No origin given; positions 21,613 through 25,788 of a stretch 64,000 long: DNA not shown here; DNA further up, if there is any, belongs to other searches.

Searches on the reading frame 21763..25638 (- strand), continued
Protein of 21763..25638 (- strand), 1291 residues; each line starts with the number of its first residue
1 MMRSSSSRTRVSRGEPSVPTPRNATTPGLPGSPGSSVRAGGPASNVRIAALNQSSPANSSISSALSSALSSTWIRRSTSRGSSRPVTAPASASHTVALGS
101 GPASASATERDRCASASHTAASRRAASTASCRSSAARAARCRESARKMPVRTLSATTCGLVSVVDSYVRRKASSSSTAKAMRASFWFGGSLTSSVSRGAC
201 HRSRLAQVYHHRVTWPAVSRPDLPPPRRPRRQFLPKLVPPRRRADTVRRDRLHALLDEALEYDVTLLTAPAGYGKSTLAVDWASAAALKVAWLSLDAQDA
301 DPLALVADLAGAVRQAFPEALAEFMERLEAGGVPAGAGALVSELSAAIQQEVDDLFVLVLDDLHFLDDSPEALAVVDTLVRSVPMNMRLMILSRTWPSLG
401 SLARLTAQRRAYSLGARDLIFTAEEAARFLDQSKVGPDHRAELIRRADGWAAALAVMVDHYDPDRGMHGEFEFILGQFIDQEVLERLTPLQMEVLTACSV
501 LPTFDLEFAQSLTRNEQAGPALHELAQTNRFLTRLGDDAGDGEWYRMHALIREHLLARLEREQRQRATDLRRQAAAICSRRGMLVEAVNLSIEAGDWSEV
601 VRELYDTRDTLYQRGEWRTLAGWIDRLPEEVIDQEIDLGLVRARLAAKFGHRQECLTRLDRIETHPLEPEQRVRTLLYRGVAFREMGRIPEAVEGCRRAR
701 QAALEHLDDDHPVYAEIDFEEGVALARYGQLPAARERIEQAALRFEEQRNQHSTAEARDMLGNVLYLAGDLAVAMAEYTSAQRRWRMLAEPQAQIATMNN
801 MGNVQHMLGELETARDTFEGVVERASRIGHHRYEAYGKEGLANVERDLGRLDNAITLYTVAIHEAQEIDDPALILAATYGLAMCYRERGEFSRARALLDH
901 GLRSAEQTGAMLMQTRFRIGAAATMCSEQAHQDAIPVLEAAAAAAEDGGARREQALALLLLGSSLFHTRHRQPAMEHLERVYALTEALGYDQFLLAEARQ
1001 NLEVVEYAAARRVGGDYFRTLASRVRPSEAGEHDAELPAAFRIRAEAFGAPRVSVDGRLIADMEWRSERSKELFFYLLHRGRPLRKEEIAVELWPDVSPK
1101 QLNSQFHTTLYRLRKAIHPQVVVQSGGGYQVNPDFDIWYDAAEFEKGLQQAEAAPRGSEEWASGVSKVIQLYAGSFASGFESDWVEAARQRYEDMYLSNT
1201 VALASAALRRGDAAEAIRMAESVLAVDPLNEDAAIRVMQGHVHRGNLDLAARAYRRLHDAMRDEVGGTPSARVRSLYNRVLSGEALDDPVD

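Call 33: find_encoding_contigs(protein=P0047, flank=3000, max_places=2)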
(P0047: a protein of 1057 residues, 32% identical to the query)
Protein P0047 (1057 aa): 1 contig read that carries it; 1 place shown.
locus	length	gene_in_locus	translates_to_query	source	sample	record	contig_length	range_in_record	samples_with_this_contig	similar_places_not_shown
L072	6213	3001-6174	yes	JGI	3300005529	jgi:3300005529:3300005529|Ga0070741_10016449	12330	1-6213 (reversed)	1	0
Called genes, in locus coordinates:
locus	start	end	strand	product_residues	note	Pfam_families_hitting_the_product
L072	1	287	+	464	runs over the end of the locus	PF05697:Trigger_N, PF05698:Trigger_C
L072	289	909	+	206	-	PF00574:CLP_protease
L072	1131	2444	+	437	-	PF06689:zf-C4_ClpX, PF00493:MCM (weak), PF05496:RuvB_N (weak), PF00004:AAA, PF07724:AAA_2, PF07728:AAA_5 (faint), PF10431:ClpB_D2-small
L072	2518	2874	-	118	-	-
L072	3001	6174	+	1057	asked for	PF13176:TPR_7 (faint), PF25873:WHD_MalT, PF13424:TPR_12 (weak), PF17874:TPR_MalT, PF13424:TPR_12, PF14938:SNAP (weak), PF13424:TPR_12, PF03704:BTAD, +4 more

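Call 34: find_encoding_contigs(protein=P0054, flank=3000, max_places=2)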
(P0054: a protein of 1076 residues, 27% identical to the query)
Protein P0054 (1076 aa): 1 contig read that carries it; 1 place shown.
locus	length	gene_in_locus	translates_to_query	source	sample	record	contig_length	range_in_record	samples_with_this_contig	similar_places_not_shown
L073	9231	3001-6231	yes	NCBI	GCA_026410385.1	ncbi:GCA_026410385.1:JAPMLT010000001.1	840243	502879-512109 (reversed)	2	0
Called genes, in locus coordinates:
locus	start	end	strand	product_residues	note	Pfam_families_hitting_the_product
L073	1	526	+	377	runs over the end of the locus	PF02540:NAD_synthase (weak), PF03054:tRNA_Me_trans, PF20259:tRNA_Me_trans_M, PF20258:tRNA_Me_trans_C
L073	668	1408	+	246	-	PF00106:adh_short, PF08659:KR, PF13561:adh_short_C2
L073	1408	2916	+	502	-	PF00501:AMP-binding, PF13193:AMP-binding_C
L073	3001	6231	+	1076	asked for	PF25873:WHD_MalT, PF00515:TPR_1 (faint), PF07719:TPR_2 (faint), PF13181:TPR_8 (faint), PF13424:TPR_12 (faint), PF03704:BTAD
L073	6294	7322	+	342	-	PF08545:ACP_syn_III, PF08541:ACP_syn_III_C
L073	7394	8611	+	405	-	PF13458:Peripla_BP_6, PF13433:Peripla_BP_5, PF01094:ANF_receptor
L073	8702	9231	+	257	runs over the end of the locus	PF00005:ABC_tran, PF13304:AAA_21 (faint), PF12399:BCA_ABC_TP_C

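Call 35: find_encoding_contigs(protein=P0051, flank=3000, max_places=2)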
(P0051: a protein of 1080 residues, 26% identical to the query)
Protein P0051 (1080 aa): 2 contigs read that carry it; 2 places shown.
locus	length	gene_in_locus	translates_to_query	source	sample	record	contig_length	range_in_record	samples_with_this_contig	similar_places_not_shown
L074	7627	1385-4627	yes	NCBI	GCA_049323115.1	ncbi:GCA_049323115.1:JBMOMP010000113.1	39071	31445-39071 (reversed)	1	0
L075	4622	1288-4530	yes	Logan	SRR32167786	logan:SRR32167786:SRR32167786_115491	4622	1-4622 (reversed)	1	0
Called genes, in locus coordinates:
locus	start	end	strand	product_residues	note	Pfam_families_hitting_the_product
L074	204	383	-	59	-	-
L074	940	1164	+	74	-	-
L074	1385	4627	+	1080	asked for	PF25873:WHD_MalT, PF00515:TPR_1 (faint), PF07719:TPR_2 (faint), PF13374:TPR_10 (faint), PF13181:TPR_8 (faint), PF17874:TPR_MalT, PF13424:TPR_12 (weak), PF03704:BTAD, +1 more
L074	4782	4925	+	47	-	-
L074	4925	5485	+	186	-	PF17248:DUF5317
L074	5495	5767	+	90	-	-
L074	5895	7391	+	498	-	PF08448:PAS_4, PF13426:PAS_9 (faint), PF01590:GAF, PF13185:GAF_2, PF13492:GAF_3, PF13487:HD_5, PF01966:HD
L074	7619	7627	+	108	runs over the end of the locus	PF00085:Thioredoxin, PF14595:Thioredoxin_9 (weak), PF13098:Thioredoxin_2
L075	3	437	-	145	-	?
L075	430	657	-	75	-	-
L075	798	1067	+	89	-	-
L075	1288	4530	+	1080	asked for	PF25873:WHD_MalT, PF00515:TPR_1 (faint), PF07719:TPR_2 (faint), PF13374:TPR_10 (faint), PF13181:TPR_8 (faint), PF17874:TPR_MalT, PF13424:TPR_12 (weak), PF03704:BTAD, +1 more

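Call 38: find_encoding_contigs(protein=P0045, flank=3000, max_places=2)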
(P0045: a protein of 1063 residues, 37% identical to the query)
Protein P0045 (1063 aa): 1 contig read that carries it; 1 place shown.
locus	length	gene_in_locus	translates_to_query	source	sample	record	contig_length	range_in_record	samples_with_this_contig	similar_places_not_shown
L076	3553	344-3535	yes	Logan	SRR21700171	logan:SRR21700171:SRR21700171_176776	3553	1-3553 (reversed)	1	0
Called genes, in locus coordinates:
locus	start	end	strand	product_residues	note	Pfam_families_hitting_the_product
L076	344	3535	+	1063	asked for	PF13191:AAA_16, PF13424:TPR_12 (faint), PF25873:WHD_MalT, PF07719:TPR_2 (faint), PF03704:BTAD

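Call 39: find_encoding_contigs(protein=P0052, flank=3000, max_places=3)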
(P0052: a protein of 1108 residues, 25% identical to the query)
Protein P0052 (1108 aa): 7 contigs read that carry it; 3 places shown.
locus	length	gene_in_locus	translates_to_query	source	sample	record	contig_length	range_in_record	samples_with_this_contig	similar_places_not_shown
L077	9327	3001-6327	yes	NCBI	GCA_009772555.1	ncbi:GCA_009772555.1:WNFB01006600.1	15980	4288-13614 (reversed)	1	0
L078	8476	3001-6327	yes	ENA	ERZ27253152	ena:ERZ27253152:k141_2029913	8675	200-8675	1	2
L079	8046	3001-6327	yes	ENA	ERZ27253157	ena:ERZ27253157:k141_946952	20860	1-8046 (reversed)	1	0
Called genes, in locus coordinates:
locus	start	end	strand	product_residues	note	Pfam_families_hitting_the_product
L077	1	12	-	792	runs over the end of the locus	?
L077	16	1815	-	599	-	PF00501:AMP-binding, PF23024:AMP-dom_DIP2-like (faint)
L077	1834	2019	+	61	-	-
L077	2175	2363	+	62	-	-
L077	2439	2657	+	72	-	-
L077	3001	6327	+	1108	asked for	PF25873:WHD_MalT, PF00515:TPR_1 (faint), PF07719:TPR_2 (faint), PF13424:TPR_12 (weak), PF17874:TPR_MalT, PF13424:TPR_12, PF03704:BTAD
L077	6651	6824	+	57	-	-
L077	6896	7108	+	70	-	PF14407:Frankia_peptide (weak)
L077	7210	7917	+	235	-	PF00196:GerE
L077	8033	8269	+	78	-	-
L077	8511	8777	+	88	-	PF02771:Acyl-CoA_dh_N, PF14749:Acyl-CoA_ox_N (weak)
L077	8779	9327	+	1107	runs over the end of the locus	PF25852:DUF6242_C (faint), PF14870:PSII_BNR (faint), PF15902:Sortilin-Vps10 (faint), PF02012:BNR (faint)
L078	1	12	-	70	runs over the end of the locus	?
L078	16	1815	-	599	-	PF00501:AMP-binding, PF23024:AMP-dom_DIP2-like (faint)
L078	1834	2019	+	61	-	-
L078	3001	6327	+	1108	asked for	PF25873:WHD_MalT, PF00515:TPR_1 (faint), PF07719:TPR_2 (faint), PF13424:TPR_12 (weak), PF17874:TPR_MalT, PF13424:TPR_12, PF03704:BTAD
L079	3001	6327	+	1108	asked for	PF25873:WHD_MalT, PF00515:TPR_1 (faint), PF07719:TPR_2 (faint), PF13424:TPR_12 (weak), PF17874:TPR_MalT, PF13424:TPR_12, PF03704:BTAD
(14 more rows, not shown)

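Call 41: find_related_loci(query=A1, collection=metagenome_contigs, flank=2500)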
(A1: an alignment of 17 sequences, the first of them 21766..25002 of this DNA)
Query A1 (1079 aa) in metagenome_contigs; peptide patterns used: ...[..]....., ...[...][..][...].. (x = any residue, [..] = any of these).
600 stretches matched a pattern (row limit reached: there are more); 543 encode a relative of the query (tblastn E <= 1e-3); the best 80 are kept; 80 distinct loci.
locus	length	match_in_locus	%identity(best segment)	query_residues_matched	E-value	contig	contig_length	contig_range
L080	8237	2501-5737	97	1-1079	0e+0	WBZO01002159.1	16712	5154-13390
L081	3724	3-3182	84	20-1079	0e+0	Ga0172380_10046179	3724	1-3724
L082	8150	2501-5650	30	40-1070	5e-108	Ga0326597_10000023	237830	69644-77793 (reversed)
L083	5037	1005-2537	32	7-489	2e-47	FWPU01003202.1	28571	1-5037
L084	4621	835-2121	33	19-443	4e-44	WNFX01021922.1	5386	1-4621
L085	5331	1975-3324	29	24-453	3e-44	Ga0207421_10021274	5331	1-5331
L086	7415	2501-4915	26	24-816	1e-42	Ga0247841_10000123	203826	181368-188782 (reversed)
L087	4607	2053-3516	31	24-501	4e-42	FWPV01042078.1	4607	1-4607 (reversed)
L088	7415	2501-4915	26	24-816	1e-41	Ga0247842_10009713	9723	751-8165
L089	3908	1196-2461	30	1-419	3e-41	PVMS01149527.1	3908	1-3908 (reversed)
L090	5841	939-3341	27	26-816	2e-40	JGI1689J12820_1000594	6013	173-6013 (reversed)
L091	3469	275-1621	30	6-439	2e-40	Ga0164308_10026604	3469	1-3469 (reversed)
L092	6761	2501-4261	31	24-590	1e-39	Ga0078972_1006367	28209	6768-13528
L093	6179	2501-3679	34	24-413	7e-40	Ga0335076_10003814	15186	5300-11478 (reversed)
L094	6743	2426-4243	30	4-642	1e-39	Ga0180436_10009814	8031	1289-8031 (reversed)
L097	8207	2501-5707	26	21-1074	2e-113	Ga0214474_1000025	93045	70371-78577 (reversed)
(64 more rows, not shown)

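Call 53: search_protein_families(library=ncbifam, proteins=[window:21766-25002:-], max_evalue=0.001)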
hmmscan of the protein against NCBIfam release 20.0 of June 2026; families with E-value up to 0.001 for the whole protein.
window:21766-25002:- (1079 aa): 9 families
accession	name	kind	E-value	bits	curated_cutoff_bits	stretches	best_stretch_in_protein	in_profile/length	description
NF003420.0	PRK04841.1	equivalog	8e-64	216.1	537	1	24-451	6-436/903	HTH-type transcriptional regulator MalT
NF053617.1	SARPRegAfsRStmc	equivalog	2.5e-14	52.2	1430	2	861-1072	57-269/986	SARP-family global regulator AfsR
NF040586.1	FxSxx_TPR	equivalog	6.4e-13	48.1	300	1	457-797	380-737/830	FxSxx-COOH system tetratricopeptide repeat protein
NF041717.1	HaaA_phane_TPR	equivalog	6.9e-10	37.7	1125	1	468-672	679-881/882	cyclophane-containing RiPP biosynthesis TPR protein HaaT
NF040959.1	MamA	equivalog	4.7e-06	26.2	200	0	992-1054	44-106/204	magnetosome protein MamA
NF053720.1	NsdA_fam_reg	subfamily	6.4e-05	22.6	75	1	635-710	213-288/432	NsdA family TPR-like regulatory protein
TIGR02917.1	PEP_TPR_lipo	equivalog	0.0002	19.4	312.2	0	986-1052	737-803/899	XrtA/PEP-CTERM system TPR-repeat protein PrsT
TIGR01587.1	cas3_core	equivalog_domain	0.00036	19.7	102.45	0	53-73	2-22/358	CRISPR-associated helicase Cas3'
NF041231.1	BagI_FevR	exception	0.0005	19.5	500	0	859-1072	17-236/315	AfsR/SARP family transcriptional regulator BagI/FevR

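Call 75: find_encoding_contigs(protein=P0050, flank=2000, max_places=1)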
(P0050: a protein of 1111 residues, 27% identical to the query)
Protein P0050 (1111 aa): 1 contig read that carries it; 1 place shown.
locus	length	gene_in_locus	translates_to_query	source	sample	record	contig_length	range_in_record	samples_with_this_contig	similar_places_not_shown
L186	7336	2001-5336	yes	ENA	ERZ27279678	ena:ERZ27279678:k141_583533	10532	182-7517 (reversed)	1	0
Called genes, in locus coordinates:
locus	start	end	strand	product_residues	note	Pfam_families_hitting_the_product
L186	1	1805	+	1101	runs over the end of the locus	-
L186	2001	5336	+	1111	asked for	PF13191:AAA_16, PF13401:AAA_22 (faint), PF25873:WHD_MalT, PF17874:TPR_MalT, PF13424:TPR_12 (weak), PF03704:BTAD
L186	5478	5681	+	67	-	-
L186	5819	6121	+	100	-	-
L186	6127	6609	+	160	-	-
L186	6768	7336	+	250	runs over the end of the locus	?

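Call 76: find_encoding_contigs(protein=P0053, flank=2000, max_places=1)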
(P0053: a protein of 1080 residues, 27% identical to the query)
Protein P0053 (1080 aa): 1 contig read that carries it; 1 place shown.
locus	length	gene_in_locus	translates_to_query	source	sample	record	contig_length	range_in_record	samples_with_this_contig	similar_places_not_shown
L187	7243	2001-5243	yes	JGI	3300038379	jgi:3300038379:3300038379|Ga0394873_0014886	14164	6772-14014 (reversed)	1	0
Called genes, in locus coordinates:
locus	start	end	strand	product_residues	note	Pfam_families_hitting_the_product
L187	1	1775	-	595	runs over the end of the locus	PF00664:ABC_membrane, PF00005:ABC_tran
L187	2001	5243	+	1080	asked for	PF07719:TPR_2 (faint), PF13181:TPR_8 (faint), PF13424:TPR_12 (faint), PF25873:WHD_MalT, PF00515:TPR_1 (faint), PF17874:TPR_MalT (weak), PF03704:BTAD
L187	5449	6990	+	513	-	PF00501:AMP-binding, PF13193:AMP-binding_C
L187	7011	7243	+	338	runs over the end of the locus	PF08545:ACP_syn_III, PF08541:ACP_syn_III_C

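Call 77: find_encoding_contigs(protein=P0058, flank=2000, max_places=1)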
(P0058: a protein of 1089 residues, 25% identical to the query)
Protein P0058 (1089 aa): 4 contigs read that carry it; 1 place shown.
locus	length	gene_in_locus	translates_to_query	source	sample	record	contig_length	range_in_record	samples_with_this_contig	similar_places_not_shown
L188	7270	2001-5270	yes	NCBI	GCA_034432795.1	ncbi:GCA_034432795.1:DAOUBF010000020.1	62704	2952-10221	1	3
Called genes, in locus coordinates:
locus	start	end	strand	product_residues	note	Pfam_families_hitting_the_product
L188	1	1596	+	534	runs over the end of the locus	PF07969:Amidohydro_3, PF01979:Amidohydro_1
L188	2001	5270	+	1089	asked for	PF25873:WHD_MalT, PF07719:TPR_2 (faint), PF13424:TPR_12 (faint), PF00486:Trans_reg_C (weak), PF03704:BTAD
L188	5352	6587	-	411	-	PF01266:DAO (faint), PF07992:Pyr_redox_2, PF13738:Pyr_redox_3 (weak), PF00070:Pyr_redox, PF14759:Reductase_C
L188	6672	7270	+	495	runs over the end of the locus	PF13424:TPR_12 (faint), PF13174:TPR_6 (faint), PF13176:TPR_7 (faint), PF13181:TPR_8 (faint), PF14559:TPR_19 (weak), PF07719:TPR_2 (weak), PF13371:TPR_9 (weak), PF13414:TPR_11 (weak), +7 more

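Call 78: find_encoding_contigs(protein=P0059, flank=2000, max_places=1)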
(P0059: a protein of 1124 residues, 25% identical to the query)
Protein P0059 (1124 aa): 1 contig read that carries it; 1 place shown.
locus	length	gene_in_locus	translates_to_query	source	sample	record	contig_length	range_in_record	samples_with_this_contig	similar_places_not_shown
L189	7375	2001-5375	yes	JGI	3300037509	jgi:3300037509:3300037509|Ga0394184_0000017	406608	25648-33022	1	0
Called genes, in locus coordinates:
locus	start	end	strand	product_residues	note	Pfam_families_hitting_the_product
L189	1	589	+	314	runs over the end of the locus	PF02567:PhzC-PhzF, PF05544:Pro_racemase (faint)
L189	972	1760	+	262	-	PF13401:AAA_22 (weak), PF13191:AAA_16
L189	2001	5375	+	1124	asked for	PF13191:AAA_16 (weak), PF13401:AAA_22 (faint), PF25873:WHD_MalT, PF13424:TPR_12, PF17874:TPR_MalT, PF13424:TPR_12, PF13432:TPR_16 (weak), PF03704:BTAD, +6 more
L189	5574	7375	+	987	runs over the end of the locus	PF00082:Peptidase_S8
